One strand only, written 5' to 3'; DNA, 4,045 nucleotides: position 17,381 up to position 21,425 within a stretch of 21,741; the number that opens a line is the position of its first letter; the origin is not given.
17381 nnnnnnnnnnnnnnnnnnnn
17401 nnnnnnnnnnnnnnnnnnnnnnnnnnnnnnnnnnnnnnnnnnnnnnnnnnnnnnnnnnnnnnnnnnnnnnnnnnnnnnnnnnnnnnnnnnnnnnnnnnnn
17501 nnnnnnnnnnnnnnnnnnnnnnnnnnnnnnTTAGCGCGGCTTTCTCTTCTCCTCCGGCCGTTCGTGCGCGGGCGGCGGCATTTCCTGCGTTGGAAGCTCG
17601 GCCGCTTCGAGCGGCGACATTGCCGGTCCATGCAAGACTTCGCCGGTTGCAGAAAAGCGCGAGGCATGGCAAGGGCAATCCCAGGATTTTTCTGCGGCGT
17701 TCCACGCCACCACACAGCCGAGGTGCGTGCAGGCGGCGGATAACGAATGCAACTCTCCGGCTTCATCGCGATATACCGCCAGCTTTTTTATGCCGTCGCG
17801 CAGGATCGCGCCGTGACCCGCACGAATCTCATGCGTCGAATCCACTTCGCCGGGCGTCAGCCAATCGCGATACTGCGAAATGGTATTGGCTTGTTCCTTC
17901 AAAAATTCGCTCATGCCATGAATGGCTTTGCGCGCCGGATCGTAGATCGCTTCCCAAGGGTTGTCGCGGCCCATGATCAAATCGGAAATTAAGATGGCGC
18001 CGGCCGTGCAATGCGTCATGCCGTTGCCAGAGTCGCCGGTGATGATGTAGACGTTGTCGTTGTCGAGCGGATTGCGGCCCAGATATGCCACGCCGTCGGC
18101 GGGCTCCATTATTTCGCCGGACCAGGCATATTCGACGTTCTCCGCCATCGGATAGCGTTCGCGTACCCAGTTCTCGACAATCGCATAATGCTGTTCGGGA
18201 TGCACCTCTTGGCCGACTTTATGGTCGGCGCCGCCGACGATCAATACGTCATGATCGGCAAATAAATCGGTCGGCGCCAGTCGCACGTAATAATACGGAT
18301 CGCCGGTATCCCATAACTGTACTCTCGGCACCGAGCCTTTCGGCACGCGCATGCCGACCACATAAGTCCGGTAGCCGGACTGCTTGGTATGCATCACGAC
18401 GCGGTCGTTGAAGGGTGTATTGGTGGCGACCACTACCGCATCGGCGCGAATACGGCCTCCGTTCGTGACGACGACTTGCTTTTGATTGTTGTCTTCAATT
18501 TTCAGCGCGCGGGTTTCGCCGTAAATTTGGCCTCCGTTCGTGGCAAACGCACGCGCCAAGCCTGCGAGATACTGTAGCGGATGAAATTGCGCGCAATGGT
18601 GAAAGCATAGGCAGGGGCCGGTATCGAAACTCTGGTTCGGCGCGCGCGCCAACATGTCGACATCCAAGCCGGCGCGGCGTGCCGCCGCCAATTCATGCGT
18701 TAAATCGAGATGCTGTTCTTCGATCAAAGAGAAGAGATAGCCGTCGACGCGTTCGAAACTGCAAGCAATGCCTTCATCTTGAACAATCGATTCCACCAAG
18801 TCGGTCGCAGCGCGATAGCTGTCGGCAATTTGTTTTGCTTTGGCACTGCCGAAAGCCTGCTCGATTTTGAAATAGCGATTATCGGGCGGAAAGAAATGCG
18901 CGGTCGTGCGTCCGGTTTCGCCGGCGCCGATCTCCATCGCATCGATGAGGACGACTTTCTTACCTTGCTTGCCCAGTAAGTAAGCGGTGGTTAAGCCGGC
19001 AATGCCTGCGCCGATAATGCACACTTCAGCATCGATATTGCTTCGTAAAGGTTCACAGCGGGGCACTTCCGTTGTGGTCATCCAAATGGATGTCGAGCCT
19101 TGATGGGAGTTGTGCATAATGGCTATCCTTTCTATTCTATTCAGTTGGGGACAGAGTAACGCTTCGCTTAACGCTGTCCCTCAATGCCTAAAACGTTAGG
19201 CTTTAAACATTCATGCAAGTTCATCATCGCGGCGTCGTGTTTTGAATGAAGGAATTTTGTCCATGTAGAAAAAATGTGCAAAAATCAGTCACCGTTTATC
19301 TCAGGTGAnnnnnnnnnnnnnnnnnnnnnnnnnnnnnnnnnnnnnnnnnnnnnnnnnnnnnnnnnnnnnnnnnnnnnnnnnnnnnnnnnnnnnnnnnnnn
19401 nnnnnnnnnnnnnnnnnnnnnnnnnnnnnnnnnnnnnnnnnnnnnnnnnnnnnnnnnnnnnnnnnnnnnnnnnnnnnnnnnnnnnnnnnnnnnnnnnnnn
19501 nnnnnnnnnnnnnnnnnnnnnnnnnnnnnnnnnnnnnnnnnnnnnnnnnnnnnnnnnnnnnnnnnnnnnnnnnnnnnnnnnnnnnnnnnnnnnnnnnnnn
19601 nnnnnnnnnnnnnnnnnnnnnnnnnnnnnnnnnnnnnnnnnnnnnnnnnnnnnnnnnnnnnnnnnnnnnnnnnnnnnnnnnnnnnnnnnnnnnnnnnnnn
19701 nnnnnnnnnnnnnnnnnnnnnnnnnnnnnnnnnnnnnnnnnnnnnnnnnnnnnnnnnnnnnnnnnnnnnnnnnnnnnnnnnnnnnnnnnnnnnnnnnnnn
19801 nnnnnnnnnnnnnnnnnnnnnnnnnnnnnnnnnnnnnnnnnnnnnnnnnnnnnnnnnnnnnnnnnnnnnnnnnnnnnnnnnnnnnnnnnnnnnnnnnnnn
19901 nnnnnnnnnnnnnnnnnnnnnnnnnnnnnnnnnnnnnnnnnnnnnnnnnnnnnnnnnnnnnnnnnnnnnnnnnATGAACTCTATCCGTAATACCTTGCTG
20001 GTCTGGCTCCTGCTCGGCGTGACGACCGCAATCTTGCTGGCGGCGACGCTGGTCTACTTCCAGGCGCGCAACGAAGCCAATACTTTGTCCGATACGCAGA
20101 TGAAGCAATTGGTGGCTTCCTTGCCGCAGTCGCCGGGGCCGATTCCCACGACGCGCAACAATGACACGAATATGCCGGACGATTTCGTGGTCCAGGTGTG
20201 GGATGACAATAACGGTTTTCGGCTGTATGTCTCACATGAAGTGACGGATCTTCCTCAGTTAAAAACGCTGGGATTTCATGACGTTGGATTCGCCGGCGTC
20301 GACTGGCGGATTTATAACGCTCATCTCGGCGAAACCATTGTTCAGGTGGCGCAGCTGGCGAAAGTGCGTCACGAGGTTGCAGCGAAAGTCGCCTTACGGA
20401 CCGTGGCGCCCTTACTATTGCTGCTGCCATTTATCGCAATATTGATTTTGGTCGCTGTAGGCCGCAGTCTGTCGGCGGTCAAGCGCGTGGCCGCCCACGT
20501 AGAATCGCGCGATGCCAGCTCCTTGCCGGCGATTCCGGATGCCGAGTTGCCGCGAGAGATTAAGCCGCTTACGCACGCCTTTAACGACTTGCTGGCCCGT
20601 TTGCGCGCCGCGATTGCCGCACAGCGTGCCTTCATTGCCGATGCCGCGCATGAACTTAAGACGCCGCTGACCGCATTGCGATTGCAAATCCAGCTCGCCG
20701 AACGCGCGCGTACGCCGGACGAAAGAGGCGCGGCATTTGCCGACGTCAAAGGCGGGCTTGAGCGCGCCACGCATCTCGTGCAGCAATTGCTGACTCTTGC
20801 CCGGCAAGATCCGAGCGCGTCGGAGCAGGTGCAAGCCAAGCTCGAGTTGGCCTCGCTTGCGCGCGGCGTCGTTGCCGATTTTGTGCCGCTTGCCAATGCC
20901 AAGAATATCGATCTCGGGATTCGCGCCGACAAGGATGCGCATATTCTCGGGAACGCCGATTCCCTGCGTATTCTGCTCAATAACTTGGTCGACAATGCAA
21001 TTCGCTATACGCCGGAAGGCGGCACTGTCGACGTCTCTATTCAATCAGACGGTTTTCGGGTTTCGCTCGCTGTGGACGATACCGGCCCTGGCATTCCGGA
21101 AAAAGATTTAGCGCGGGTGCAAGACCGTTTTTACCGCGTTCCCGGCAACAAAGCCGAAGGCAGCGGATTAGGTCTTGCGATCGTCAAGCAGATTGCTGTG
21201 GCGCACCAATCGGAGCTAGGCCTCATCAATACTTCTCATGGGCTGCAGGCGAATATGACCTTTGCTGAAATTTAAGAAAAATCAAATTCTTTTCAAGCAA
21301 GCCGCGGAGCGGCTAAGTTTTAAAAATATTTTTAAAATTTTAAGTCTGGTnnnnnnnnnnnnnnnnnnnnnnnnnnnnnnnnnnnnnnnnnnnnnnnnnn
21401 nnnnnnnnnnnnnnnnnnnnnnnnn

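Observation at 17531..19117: FAD-dependent oxidoreductase fused to a C-terminal Rieske [2Fe-2S] domain, divergent from a two-component system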

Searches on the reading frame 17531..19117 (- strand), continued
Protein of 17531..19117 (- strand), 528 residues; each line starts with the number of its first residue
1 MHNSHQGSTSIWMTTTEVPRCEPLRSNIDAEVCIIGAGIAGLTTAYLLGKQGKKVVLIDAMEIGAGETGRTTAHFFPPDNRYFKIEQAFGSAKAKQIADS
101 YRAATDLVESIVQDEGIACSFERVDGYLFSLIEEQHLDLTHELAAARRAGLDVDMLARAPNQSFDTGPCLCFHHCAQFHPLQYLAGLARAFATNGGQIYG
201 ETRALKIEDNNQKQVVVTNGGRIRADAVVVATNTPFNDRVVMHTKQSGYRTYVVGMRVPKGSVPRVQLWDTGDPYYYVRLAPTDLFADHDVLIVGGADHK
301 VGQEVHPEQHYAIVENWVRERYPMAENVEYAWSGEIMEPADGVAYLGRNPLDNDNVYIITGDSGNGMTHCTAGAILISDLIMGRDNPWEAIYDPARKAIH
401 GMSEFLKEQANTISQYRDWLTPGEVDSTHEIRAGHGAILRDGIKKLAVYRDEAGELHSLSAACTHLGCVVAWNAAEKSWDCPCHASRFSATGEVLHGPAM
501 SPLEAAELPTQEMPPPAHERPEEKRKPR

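Call 57: find_encoding_contigs(protein=P0012, flank=5000, max_places=2)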
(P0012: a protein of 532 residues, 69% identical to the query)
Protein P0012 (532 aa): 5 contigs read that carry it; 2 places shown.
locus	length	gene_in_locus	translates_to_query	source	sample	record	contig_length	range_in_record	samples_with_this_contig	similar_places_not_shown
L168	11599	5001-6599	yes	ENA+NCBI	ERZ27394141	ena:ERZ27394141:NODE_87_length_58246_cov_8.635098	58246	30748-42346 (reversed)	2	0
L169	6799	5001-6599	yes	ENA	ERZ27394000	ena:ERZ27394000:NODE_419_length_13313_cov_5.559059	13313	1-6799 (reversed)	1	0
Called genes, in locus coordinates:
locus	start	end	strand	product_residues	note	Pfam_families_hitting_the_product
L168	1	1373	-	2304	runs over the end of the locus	PF00069:Pkinase, PF07714:PK_Tyr_Ser-Thr, PF13191:AAA_16, PF01590:GAF, PF13185:GAF_2, PF00512:HisKA, PF02518:HATPase_c, PF00072:Response_reg, +2 more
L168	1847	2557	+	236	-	PF04542:Sigma70_r2, PF08281:Sigma70_r4_2, PF04545:Sigma70_r4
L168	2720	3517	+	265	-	PF02649:GCHY-1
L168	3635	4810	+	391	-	PF01734:Patatin, PF12536:DUF3734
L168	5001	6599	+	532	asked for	PF01266:DAO, PF07992:Pyr_redox_2 (faint), PF13450:NAD_binding_8 (weak), PF00355:Rieske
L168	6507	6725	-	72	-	-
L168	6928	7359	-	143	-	PF00989:PAS, PF08448:PAS_4, PF13426:PAS_9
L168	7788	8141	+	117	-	-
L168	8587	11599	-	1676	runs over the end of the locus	PF13431:TPR_17 (faint), PF08238:Sel1 (weak), PF23310:TPR_27 (faint)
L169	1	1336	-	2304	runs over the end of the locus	PF00069:Pkinase, PF07714:PK_Tyr_Ser-Thr, PF13191:AAA_16, PF01590:GAF, PF13185:GAF_2, PF00512:HisKA, PF02518:HATPase_c, PF00072:Response_reg, +2 more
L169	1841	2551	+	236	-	PF04542:Sigma70_r2, PF08281:Sigma70_r4_2, PF04545:Sigma70_r4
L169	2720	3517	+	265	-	PF02649:GCHY-1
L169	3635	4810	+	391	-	PF01734:Patatin, PF12536:DUF3734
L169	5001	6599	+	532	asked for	PF01266:DAO, PF07992:Pyr_redox_2 (faint), PF13450:NAD_binding_8 (weak), PF00355:Rieske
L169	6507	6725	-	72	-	-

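Call 58: find_encoding_contigs(protein=P0016, flank=5000, max_places=2)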
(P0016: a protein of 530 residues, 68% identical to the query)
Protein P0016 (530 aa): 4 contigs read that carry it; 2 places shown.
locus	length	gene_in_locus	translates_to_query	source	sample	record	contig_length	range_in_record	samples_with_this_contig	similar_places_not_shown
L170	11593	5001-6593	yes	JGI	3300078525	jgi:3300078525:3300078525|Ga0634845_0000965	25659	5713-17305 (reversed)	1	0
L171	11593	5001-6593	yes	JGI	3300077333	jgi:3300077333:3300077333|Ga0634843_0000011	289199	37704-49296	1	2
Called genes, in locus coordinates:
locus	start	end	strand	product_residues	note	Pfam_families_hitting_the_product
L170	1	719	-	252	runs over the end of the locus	PF01144:CoA_trans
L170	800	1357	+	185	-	PF00989:PAS (weak), PF13426:PAS_9, PF00196:GerE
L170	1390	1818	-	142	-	PF13279:4HBT_2, PF03061:4HBT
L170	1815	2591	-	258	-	PF00106:adh_short, PF01370:Epimerase (faint), PF08659:KR, PF13561:adh_short_C2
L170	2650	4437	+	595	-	PF01946:Thi4 (faint), PF07992:Pyr_redox_2 (weak), PF00890:FAD_binding_2 (faint), PF01266:DAO (faint), PF13450:NAD_binding_8 (weak), PF21162:ETFQO_UQ-bd, PF05187:Fer4_ETF_QO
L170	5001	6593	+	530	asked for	PF01266:DAO, PF01494:FAD_binding_3 (weak), PF07992:Pyr_redox_2 (faint), PF12831:FAD_oxidored (faint), PF13450:NAD_binding_8 (weak), PF00355:Rieske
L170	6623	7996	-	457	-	PF25917:BSH_RND (faint), PF26002:Beta-barrel_AprE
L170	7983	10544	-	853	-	PF00498:FHA, PF16697:Yop-YscD_cpl (faint), PF00498:FHA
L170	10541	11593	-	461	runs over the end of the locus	PF02321:OEP, PF25994:HH_AprE (faint), PF02321:OEP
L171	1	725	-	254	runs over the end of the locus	PF01144:CoA_trans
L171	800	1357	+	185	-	PF00989:PAS (weak), PF13426:PAS_9, PF00196:GerE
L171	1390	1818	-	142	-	PF13279:4HBT_2, PF03061:4HBT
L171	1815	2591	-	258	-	PF00106:adh_short, PF01370:Epimerase (faint), PF08659:KR, PF13561:adh_short_C2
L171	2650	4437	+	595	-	PF01946:Thi4 (faint), PF07992:Pyr_redox_2 (weak), PF00890:FAD_binding_2 (faint), PF01266:DAO (faint), PF13450:NAD_binding_8 (weak), PF21162:ETFQO_UQ-bd, PF05187:Fer4_ETF_QO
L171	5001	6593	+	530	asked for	PF01266:DAO, PF01494:FAD_binding_3 (weak), PF07992:Pyr_redox_2 (faint), PF12831:FAD_oxidored (faint), PF13450:NAD_binding_8 (weak), PF00355:Rieske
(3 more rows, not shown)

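Call 68: search_protein_families(library=pfam, proteins=[L081:3527-4009:+, L083:7606-8097:+], max_evalue=0.001)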
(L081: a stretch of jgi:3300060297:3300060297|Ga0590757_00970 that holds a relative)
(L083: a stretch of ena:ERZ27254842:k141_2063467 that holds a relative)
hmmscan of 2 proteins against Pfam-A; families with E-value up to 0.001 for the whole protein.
L081:3527-4009:+ (160 aa): 0 families

L083:7606-8097:+ (163 aa): 0 families

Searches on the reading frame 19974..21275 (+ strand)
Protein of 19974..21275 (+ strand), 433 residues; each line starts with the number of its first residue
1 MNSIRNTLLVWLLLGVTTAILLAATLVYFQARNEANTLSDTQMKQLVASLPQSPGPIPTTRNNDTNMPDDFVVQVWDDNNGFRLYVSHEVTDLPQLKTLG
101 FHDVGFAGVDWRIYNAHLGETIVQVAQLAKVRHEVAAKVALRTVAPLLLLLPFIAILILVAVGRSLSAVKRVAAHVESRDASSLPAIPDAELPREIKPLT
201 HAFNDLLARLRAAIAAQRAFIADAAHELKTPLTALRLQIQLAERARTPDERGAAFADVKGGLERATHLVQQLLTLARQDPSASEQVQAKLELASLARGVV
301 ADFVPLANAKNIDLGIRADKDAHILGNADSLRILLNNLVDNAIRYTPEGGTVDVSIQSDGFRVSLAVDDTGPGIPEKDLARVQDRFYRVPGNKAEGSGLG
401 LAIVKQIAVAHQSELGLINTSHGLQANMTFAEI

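Call 3: search_protein_families(library=pfam, proteins=[window:19974-21275:+], max_evalue=0.01)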
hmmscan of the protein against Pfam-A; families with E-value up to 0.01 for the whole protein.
window:19974-21275:+ (433 aa): 5 families
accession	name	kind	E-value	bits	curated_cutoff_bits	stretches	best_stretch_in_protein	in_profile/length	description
PF02518.31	HATPase_c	-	3.2e-22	79.5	26.4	1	327-417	2-93/111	Histidine kinase-, DNA gyrase B-, and HSP90-like ATPase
PF00512.31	HisKA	-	3.7e-14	53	26.9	1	216-279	1-64/66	His Kinase A (phospho-acceptor) domain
PF13581.12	HATPase_c_2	-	8.4e-06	26.2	27.4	1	331-409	32-110/127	Histidine kinase-like ATPase domain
PF08521.16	2CSK_N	-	0.0011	19.5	23.2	0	19-138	4-139/140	Two-component sensor kinase N-terminal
PF00672.30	HAMP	-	0.0066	17.2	25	0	164-212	5-53/53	HAMP domain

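Call 4: search_protein_families(library=ncbifam, proteins=[window:19974-21275:+], max_evalue=0.01)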
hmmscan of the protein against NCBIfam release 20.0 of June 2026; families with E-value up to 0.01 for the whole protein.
window:19974-21275:+ (433 aa): 81 families (the best 25 are shown)
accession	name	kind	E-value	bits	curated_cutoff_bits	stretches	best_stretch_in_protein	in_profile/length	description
NF007664.1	PRK10337.1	equivalog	5.1e-69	233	475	1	116-425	129-437/442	quorum sensing histidine kinase QseC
TIGR01386.1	cztS_silS_copS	subfamily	1.6e-55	188.9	292.55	1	121-415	144-441/457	heavy metal sensor histidine kinase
NF008025.0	PRK10755.1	equivalog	2.5e-51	174.5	314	1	124-431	51-355/362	two-component system sensor histidine kinase PmrB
TIGR02966.1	phoR_proteo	equivalog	4.2e-49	167.3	334.2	1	212-417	109-319/333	phosphate regulon sensor histidine kinase PhoR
NF008312.0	PRK11100.1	equivalog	2e-45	155.5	356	1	141-431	185-473/477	two-component system sensor histidine kinase CreC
NF041735.1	hist_kin_RppB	equivalog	2.6e-42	145.1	400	1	217-416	216-422/438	two-component system sensor histidine kinase RppB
NF007345.0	PRK09835.1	subfamily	4.6e-42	144.2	423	1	153-415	197-463/482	Cu(+)/Ag(+) sensor histidine kinase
NF046044.1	PnpS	equivalog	6.9e-42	143.8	400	1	208-415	161-373/390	two-component system histidine kinase PnpS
NF012163.2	BaeS_SmeS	equivalog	5.4e-38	131.1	500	1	193-416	216-441/457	sensor histidine kinase efflux regulator BaeS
NF052314.1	T9SS_HK_PorY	subfamily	4.1e-37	128.2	350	1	125-414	118-402/418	PorY family sensor histidine kinase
NF033092.0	HK_WalK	equivalog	2.6e-36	125.4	725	1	216-415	371-576/594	cell wall metabolism sensor histidine kinase WalK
NF007837.0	PRK10549.1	equivalog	4.3e-36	124.6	603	1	153-416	175-441/466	envelope stress sensor histidine kinase BaeS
NF008235.0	PRK11006.1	equivalog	6.2e-36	124.2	390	1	211-430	198-419/431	phosphate regulon sensor histidine kinase PhoR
NF007007.0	PRK09470.1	equivalog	9.3e-33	113.8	486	1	154-414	180-440/463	envelope stress sensor histidine kinase CpxA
NF007898.0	PRK10604.1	equivalog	1.6e-31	110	478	1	196-421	191-411/433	two-component system sensor histidine kinase RstB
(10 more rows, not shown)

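Call 31: find_related_loci(query=window:19974-21275:+, collection=metagenome_contigs, flank=6000)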
Query window:19974-21275:+ (433 aa) in metagenome_contigs; peptide patterns used: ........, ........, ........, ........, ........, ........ (x = any residue, [..] = any of these).
600 stretches matched a pattern (row limit reached: there are more); 573 encode a relative of the query (tblastn E <= 1e-3); the best 80 are kept; 80 distinct loci.
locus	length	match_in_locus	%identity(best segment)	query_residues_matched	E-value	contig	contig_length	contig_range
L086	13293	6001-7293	54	1-433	1e-132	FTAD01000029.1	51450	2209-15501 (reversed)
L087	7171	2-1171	53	40-430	1e-127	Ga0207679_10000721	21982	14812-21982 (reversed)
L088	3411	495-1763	48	1-423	4e-115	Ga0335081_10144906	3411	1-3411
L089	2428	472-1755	48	3-423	1e-117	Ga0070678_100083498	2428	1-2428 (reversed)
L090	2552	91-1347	48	3-417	2e-117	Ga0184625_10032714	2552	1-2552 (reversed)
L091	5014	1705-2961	49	2-417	5e-111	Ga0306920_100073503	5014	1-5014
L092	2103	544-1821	49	1-429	7e-117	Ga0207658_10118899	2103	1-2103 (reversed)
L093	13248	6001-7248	49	2-413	5e-110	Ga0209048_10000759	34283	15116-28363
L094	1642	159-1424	49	1-417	3e-118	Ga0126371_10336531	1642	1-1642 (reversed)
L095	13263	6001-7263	48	1-417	3e-108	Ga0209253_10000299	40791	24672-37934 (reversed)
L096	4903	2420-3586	48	27-411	1e-107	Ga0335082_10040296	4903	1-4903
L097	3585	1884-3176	43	1-430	2e-108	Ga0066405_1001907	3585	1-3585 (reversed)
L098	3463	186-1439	48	2-415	1e-108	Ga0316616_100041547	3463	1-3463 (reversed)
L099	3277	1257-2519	48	1-423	2e-108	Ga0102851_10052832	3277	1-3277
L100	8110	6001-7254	48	2-415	8e-106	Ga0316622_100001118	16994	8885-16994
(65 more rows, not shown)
